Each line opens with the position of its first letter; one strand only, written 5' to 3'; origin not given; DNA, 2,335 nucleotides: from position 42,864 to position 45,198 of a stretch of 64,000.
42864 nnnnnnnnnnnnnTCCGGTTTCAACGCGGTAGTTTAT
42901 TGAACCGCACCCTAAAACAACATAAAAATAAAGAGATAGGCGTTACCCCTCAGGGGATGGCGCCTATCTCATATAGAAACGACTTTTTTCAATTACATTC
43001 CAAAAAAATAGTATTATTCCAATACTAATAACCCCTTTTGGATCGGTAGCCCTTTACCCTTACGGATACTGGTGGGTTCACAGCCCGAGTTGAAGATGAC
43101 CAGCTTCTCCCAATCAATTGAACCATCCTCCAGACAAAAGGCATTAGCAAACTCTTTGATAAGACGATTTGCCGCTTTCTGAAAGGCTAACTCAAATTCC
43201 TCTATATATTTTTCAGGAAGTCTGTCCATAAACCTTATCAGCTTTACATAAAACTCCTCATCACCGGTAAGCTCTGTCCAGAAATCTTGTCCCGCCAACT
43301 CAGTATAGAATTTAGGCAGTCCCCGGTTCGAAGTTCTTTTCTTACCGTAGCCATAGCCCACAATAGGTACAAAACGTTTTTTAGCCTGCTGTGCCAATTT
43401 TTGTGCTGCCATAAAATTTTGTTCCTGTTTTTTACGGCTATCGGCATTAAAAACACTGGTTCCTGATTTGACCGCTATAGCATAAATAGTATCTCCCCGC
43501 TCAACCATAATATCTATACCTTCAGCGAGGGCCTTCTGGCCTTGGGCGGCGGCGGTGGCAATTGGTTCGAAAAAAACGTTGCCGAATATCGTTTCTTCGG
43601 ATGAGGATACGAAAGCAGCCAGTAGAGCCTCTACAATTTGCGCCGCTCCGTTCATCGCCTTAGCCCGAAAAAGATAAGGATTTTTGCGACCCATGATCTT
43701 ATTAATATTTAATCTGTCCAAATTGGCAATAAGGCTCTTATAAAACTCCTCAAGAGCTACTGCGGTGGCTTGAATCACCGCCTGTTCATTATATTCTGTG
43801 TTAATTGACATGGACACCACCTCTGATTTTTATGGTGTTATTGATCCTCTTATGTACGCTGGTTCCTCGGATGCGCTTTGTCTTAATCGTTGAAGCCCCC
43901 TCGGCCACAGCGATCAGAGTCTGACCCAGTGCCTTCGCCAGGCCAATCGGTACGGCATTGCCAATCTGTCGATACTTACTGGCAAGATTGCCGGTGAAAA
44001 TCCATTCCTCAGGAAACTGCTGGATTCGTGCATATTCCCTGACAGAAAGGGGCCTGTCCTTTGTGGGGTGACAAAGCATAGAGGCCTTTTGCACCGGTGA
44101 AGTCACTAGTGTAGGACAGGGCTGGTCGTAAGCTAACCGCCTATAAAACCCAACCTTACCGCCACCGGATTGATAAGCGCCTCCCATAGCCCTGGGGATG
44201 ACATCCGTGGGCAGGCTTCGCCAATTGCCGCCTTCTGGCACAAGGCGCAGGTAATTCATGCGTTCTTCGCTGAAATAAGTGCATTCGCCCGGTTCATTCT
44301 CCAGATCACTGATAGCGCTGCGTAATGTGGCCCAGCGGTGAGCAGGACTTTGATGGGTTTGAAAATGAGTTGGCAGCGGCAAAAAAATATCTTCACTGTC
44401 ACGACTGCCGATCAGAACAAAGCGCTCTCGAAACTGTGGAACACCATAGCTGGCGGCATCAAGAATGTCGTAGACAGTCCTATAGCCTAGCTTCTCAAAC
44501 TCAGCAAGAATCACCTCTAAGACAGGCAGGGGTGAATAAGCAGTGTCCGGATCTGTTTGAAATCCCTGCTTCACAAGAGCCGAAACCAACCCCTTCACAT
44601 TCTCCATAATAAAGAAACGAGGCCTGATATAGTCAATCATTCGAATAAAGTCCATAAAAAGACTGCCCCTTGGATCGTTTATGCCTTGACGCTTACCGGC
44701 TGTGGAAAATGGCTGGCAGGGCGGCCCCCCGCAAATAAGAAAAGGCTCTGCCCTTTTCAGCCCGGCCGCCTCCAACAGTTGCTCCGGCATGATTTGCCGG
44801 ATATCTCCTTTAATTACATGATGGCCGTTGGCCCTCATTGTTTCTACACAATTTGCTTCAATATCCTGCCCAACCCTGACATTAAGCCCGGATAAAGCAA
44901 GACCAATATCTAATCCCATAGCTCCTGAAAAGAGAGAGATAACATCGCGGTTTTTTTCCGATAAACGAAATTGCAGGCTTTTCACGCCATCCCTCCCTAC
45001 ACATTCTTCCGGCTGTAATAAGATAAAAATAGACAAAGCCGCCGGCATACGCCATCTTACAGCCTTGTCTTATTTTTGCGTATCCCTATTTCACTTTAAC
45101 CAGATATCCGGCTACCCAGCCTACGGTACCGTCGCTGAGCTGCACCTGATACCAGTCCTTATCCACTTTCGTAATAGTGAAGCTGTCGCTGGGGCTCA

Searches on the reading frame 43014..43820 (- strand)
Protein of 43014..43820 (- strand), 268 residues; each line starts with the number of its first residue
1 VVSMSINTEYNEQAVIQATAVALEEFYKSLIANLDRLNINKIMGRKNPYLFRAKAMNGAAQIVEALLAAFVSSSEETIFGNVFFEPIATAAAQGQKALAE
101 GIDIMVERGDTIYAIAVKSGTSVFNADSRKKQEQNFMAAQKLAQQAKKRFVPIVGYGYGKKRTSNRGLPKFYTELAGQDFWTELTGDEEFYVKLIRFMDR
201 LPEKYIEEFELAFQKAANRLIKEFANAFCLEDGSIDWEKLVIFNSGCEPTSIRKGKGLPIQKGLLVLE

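Call 3: search_protein_families(library=pfam, proteins=[window:43014-43820:-], max_evalue=1)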
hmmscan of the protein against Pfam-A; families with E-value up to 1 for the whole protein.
window:43014-43820:- (268 aa): 7 families
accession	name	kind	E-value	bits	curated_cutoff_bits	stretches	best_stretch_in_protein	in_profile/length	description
PF14511.12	RE_EcoO109I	-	1.5e-58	198.3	22.5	1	15-200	3-192/198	Type II restriction endonuclease EcoO109I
PF09520.16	RE_TdeIII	-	0.0097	16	27.2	1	74-97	52-75/242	Type II restriction endonuclease, TdeIII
PF10150.14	RNase_E_G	-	0.011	15.6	25.5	1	27-149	93-215/270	Ribonuclease E/G family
PF03337.18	Pox_F12L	-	0.015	14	25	1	103-156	226-278/648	Poxvirus F12L protein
PF01476.26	LysM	-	0.02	15.3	20.9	1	105-123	2-20/43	LysM domain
PF19174.5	DUF5856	-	0.04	15.4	34.6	0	21-75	11-65/94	Family of unknown function (DUF5856)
PF17168.10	DUF5127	-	0.18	12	28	1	90-151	85-144/229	Domain of unknown function (DUF5127)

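Call 4: search_protein_families(library=ncbifam, proteins=[window:43014-43820:-], max_evalue=1)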
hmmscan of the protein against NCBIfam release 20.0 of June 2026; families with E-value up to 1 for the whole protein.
window:43014-43820:- (268 aa): 2 families
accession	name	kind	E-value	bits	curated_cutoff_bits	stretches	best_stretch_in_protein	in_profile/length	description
NF010541.0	PRK13931.1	equivalog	0.019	14.4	422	1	42-102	135-193/261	5'/3'-nucleotidase SurE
NF040883.1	amid_act_ActS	equivalog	0.11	11.8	375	1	98-130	30-62/242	amidase activator ActS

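Call 5: search_protein_families(library=padloc, proteins=[window:43014-43820:-], max_evalue=1)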
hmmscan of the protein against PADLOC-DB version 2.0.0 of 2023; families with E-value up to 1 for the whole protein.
window:43014-43820:- (268 aa): 1 family
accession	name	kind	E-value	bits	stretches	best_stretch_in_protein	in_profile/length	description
PDLC03471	REase_II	-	0.023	12.2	1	36-87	32-80/272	Type II restriction enzyme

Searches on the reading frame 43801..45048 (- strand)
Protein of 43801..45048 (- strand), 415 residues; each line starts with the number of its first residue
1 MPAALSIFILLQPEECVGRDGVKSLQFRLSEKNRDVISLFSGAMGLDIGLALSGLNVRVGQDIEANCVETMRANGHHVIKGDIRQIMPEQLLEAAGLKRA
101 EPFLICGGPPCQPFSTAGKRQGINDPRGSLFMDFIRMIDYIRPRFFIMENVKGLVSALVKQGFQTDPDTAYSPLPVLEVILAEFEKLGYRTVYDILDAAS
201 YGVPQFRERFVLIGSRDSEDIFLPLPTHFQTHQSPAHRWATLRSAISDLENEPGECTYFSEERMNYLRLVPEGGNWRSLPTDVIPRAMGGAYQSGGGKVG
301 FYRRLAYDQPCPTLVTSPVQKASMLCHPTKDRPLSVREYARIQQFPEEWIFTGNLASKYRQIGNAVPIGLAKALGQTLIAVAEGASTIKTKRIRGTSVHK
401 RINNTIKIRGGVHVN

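Call 3: search_protein_families(library=pfam, proteins=[window:43801-45048:-], max_evalue=1)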
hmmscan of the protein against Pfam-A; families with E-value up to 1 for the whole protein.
window:43801-45048:- (415 aa): 2 families
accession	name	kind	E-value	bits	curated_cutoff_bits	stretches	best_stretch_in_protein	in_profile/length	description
PF00145.23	DNA_methylase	-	1.5e-68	232.1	22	1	36-378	3-322/324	C-5 cytosine-specific DNA methylase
PF18608.7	XAF1_C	-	0.044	13.8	25.8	1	220-244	24-47/54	XIAP-associated factor 1 C-terminal domain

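Call 5: search_protein_families(library=padloc, proteins=[window:43801-45048:-], max_evalue=1)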
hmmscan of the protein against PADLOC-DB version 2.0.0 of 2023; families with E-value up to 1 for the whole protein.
window:43801-45048:- (415 aa): 65 families (the best 25 are shown)
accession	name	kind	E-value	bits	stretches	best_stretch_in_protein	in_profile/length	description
PDLC03378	MTase_II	-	1.7e-97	324.8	1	35-386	4-334/344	Type II methyltransferase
PDLC00033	DruM2|DruM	-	1.7e-87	292.1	1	31-382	19-364/368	DNA cytosine methylase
PDLC02650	DrmMII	-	4.6e-84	280.8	2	177-378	204-414/435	DrmMII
PDLC03272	MTase_II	-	6e-83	277.2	1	31-392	72-400/407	Type II methyltransferase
PDLC03234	MTase_II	-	1.2e-82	276.2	2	32-252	3-206/375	Type II methyltransferase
PDLC00026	DruM2|DruM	-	6.1e-80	267.3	1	33-388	4-324/336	DNA cytosine methylase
PDLC03330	MTase_II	-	6.1e-71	237.4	1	31-380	96-424/430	Type II methyltransferase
PDLC03326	MTase_II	-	5.3e-69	231.4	2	34-251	5-216/412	Type II methyltransferase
PDLC03237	MTase_II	-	3.8e-56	188.6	2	34-218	794-971/1036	Type II methyltransferase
PDLC02647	DrmMII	-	4e-54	182.1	1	36-384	121-442/447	DrmMII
PDLC03307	MTase_II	-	5.3e-51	172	1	38-386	5-373/382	Type II methyltransferase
PDLC02648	DrmMII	-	1e-49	167.7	2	35-235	23-246/468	DrmMII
PDLC00027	DruM2|DruM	-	1.7e-49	167.1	2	30-248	8-202/361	DNA cytosine methylase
PDLC00031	DruM2|DruM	-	4.5e-49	165.5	2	31-258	9-218/361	DNA cytosine methylase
PDLC02656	DrmMII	-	1.7e-47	160.4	2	32-250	3-233/491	DrmMII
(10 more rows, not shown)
